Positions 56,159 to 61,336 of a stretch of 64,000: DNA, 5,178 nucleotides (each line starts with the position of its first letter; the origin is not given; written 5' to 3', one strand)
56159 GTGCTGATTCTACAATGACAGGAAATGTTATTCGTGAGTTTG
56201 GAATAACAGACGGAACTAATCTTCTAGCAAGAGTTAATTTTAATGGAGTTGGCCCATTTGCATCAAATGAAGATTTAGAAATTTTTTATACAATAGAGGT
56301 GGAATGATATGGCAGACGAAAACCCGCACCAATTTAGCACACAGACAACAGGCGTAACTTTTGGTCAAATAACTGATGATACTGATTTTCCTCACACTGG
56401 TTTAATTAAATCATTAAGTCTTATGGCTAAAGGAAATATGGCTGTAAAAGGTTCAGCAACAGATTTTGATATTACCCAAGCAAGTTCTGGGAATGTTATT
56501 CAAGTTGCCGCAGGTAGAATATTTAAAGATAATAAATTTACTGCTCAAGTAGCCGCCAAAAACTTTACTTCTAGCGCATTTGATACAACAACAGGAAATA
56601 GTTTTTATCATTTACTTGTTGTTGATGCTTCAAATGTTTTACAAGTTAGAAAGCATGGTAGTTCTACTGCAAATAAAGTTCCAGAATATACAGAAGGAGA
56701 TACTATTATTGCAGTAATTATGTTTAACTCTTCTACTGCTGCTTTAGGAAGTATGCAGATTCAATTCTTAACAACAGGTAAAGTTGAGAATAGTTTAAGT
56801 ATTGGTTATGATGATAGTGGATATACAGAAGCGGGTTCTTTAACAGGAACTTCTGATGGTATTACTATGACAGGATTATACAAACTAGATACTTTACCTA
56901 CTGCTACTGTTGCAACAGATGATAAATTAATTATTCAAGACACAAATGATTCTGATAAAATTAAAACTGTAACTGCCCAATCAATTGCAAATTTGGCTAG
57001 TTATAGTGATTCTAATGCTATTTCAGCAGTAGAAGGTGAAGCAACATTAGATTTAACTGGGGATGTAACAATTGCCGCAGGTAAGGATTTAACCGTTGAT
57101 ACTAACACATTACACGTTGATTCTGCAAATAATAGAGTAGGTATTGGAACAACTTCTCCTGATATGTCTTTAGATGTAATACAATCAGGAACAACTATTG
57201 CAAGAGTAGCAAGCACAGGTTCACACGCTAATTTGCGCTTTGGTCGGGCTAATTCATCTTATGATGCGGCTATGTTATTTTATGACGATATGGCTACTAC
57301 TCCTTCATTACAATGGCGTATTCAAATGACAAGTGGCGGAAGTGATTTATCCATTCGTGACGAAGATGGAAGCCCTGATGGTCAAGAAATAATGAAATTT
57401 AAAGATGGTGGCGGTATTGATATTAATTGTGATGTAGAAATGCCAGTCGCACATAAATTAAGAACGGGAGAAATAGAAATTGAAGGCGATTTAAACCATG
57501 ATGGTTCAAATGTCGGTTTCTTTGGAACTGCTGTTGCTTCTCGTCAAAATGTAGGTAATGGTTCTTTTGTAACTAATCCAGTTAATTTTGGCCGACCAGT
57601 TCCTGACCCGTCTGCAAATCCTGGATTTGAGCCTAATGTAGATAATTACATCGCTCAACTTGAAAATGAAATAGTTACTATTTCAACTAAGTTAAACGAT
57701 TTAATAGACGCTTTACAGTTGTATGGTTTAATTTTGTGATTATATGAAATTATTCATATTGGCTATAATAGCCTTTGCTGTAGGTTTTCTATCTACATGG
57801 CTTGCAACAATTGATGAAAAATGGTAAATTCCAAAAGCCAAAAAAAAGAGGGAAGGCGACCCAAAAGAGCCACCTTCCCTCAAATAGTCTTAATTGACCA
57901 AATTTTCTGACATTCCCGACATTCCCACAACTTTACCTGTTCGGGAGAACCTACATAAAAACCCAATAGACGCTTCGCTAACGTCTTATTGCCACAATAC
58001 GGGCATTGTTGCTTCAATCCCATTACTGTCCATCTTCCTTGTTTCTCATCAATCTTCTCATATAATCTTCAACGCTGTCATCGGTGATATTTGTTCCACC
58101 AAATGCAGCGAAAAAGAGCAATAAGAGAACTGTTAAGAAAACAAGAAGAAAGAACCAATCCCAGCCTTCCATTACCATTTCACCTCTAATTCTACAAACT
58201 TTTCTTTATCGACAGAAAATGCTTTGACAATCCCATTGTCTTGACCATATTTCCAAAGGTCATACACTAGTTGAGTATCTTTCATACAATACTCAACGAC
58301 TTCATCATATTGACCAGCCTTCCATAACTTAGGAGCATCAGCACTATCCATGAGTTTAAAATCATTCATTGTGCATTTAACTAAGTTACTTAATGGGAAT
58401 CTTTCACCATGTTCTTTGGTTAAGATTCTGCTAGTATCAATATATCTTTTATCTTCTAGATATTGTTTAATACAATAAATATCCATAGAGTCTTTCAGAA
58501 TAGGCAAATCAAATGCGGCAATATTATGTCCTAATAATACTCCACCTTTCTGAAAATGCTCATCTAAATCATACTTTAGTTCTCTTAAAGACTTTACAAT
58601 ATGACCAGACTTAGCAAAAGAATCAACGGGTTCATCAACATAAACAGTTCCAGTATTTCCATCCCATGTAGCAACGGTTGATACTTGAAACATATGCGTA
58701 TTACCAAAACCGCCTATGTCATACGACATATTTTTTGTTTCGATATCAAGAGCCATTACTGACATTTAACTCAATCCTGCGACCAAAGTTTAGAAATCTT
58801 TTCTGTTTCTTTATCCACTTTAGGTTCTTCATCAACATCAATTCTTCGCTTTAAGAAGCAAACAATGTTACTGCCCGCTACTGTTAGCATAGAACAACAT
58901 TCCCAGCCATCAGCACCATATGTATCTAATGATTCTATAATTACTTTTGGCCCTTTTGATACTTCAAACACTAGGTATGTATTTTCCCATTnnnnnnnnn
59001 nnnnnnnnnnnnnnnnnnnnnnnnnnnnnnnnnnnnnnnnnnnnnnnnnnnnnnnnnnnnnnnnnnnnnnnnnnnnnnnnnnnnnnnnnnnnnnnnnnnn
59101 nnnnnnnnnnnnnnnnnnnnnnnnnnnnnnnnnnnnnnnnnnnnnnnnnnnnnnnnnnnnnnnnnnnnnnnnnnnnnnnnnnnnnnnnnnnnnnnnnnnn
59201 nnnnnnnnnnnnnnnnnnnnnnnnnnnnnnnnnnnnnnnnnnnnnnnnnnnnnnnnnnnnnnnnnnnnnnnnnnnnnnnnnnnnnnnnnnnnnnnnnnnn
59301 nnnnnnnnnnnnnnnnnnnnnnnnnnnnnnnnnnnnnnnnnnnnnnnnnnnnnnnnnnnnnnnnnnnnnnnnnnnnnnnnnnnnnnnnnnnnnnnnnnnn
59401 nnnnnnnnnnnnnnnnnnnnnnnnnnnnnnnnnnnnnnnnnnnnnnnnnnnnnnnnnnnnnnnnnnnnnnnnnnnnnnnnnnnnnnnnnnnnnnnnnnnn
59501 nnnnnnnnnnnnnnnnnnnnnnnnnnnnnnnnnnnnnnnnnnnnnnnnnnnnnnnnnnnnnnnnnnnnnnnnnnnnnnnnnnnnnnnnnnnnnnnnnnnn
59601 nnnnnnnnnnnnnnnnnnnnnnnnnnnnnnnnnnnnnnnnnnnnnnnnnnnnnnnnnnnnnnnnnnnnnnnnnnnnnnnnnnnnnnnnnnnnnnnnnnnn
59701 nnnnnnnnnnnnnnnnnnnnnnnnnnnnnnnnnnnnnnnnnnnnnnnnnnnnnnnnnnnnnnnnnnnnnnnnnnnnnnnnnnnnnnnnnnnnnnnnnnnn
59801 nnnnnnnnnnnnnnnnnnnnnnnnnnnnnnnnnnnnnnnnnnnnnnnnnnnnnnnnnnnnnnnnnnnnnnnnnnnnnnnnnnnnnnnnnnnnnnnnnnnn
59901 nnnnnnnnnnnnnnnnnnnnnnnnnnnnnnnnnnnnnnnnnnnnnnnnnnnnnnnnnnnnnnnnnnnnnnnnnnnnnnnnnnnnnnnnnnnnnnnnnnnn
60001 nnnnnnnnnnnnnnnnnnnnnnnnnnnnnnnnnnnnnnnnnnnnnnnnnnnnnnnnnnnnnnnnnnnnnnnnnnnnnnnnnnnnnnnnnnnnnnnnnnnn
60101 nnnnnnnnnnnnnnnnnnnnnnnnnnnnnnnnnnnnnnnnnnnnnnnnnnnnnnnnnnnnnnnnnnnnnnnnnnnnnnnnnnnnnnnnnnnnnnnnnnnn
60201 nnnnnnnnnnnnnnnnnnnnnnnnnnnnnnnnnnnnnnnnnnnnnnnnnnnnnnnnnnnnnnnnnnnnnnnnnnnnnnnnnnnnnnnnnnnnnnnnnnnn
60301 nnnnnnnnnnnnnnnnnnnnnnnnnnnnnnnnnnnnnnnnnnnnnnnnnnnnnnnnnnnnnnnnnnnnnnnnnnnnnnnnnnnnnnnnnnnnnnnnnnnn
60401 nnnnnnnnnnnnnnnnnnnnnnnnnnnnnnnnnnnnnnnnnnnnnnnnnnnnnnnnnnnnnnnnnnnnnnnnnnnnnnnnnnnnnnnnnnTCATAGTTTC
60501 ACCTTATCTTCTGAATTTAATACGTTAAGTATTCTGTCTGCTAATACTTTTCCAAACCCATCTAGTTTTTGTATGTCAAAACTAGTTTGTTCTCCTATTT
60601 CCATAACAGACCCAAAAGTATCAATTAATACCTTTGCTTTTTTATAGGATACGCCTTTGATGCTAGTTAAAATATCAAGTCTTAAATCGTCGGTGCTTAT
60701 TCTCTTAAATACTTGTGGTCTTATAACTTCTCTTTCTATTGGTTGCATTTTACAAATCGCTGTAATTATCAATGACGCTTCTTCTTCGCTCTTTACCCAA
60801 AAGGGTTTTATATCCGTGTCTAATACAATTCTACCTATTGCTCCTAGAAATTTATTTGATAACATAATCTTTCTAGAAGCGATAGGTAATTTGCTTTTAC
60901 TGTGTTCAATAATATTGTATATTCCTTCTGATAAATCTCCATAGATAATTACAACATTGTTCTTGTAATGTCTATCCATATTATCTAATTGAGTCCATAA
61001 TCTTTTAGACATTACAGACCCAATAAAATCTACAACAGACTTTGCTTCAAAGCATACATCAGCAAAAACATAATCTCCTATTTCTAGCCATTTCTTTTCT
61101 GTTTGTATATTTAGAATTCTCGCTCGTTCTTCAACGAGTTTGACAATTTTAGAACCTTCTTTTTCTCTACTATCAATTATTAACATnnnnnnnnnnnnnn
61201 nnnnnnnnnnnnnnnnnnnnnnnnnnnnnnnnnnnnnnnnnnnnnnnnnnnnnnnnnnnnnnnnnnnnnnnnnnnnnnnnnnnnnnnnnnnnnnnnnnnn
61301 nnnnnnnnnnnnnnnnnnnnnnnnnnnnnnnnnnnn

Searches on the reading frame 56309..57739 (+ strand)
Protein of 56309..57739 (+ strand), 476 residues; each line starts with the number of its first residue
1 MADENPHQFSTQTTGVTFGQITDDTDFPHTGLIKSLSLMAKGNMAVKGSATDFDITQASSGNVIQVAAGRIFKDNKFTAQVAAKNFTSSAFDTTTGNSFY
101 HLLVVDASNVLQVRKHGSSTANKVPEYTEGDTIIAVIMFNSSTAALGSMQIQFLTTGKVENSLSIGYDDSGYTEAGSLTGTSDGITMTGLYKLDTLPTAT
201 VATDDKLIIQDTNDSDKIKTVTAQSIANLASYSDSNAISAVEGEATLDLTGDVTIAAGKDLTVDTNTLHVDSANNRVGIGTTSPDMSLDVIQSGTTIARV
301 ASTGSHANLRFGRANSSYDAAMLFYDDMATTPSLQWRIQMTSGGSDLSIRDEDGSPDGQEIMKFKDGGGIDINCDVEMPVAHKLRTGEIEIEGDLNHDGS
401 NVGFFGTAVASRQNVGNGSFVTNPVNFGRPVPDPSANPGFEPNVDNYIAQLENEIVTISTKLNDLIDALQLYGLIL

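Call 7: search_protein_families(library=phrogs, proteins=[window:56309-57739:+])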
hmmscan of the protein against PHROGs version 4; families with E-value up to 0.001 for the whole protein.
window:56309-57739:+ (476 aa): 2 families
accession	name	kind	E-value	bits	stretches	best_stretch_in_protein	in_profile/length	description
phrog_5906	-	unknown function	6.2e-11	43.6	1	252-321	18-87/197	-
phrog_1417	-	unknown function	1.4e-06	28.8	1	253-303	21-71/464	-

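Call 18: search_protein_families(library=pfam, proteins=[window:56309-57739:+], max_evalue=0.01)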
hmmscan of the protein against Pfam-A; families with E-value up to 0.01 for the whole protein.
window:56309-57739:+ (476 aa): 0 families

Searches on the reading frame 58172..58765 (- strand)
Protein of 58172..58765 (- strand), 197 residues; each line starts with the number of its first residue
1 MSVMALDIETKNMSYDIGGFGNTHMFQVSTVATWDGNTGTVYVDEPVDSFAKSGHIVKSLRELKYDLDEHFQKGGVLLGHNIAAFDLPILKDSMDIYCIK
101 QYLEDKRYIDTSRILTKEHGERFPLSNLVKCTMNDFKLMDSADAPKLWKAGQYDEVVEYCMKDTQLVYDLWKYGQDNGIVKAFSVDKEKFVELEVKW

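Call 18: search_protein_families(library=pfam, proteins=[window:58172-58765:-], max_evalue=0.01)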
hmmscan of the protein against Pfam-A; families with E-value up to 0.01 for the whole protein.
window:58172-58765:- (197 aa): 2 families
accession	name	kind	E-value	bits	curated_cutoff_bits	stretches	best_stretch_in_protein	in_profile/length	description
PF13482.12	RNase_H_2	-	4.8e-05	23.8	22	1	6-173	3-149/165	RNase_H superfamily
PF10108.15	DNA_pol_B_exo2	-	0.0066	16.6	24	0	139-170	138-169/213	Predicted 3'-5' exonuclease related to the exonuclease domain of PolB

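Call 21: search_protein_families(library=ncbifam, proteins=[window:58172-58765:-], max_evalue=0.01)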
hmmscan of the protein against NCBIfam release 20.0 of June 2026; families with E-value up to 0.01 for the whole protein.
window:58172-58765:- (197 aa): 1 family
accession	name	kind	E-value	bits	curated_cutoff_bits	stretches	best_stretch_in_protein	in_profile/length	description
NF004964.0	PRK06310.1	equivalog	0.0066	15.9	236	0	67-122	81-134/250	DNA polymerase III subunit epsilon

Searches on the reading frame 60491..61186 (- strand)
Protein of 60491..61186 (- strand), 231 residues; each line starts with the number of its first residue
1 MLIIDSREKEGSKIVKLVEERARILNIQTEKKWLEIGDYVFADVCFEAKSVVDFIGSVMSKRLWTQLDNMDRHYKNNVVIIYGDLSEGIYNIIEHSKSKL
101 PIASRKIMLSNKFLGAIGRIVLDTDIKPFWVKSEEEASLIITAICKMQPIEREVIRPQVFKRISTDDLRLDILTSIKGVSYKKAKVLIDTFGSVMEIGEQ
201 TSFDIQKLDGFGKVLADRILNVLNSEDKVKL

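Call 18: search_protein_families(library=pfam, proteins=[window:60491-61186:-], max_evalue=0.01)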
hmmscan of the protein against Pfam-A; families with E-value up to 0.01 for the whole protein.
window:60491-61186:- (231 aa): 3 families
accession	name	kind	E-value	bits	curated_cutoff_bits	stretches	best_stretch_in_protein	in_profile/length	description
PF02732.21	ERCC4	-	1.9e-17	63.9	24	1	4-142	1-138/140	ERCC4 domain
PF14520.12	HHH_5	-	3.2e-06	28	27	1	172-223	3-55/57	Helix-hairpin-helix domain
PF12826.13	HHH_2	-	0.00013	22.5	27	1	175-227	7-59/64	Helix-hairpin-helix motif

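Call 21: search_protein_families(library=ncbifam, proteins=[window:60491-61186:-], max_evalue=0.01)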
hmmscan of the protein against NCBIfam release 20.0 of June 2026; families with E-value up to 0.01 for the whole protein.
window:60491-61186:- (231 aa): 6 families
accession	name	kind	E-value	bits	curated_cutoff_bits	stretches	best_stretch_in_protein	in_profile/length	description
NF010337.0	PRK13766.1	equivalog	3.9e-24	84.8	610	1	2-226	573-778/781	Hef nuclease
NF040956.1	Arch_Xpf_endonucase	equivalog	5.7e-16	58.7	300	1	4-225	6-211/222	3'-flap repair endonuclease Xpf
TIGR00596.1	rad1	subfamily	2.8e-11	42.5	806.65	1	27-84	608-666/813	DNA repair protein, RAD1 family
NF001824.0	PRK00558.1-5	equivalog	1.6e-05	23.5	451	1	168-227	589-648/652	excinuclease ABC subunit UvrC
NF011262.0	PRK14668.1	equivalog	0.009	14.4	544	0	166-221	521-575/577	excinuclease ABC subunit C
NF010009.0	PRK13482.1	equivalog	0.0092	15.2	201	0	172-226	293-347/357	DNA integrity scanning diadenylate cyclase DisA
